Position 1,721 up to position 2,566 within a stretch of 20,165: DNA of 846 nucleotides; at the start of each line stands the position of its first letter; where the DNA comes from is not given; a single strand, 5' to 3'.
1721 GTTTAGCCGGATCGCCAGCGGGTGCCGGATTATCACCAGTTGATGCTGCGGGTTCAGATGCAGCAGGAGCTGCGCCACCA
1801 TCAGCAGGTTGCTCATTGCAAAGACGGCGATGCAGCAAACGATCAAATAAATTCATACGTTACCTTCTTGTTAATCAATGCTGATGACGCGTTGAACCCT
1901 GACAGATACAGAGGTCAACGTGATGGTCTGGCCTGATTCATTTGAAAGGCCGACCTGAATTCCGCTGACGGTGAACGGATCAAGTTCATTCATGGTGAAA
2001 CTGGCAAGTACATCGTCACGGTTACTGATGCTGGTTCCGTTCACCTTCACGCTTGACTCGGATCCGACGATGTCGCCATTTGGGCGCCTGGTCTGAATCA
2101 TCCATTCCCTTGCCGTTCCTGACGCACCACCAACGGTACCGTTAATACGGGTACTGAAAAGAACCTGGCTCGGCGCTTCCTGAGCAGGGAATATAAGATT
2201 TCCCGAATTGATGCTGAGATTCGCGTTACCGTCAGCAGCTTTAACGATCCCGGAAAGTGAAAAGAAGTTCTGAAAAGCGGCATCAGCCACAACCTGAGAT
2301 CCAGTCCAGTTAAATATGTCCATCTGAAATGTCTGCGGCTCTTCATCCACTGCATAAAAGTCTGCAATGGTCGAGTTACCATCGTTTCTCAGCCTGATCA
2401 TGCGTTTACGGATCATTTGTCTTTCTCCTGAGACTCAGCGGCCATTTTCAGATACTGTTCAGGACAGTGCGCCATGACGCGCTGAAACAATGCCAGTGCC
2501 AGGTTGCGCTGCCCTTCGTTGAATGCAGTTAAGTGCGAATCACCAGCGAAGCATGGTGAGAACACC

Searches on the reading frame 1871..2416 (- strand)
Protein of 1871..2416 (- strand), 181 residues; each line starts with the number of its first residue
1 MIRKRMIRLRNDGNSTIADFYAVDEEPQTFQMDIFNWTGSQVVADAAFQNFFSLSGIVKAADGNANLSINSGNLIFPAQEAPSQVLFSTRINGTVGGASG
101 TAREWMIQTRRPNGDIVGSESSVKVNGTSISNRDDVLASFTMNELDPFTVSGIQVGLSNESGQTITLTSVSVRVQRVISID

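Call 59: search_protein_families(library=phrogs, proteins=[window:1871-2416:-], max_evalue=0.00001)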
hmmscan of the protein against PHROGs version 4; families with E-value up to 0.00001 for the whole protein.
window:1871-2416:- (181 aa): 1 family
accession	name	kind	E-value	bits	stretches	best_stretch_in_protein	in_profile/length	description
phrog_17779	-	unknown function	3.2e-89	298.8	1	2-180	12-207/208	-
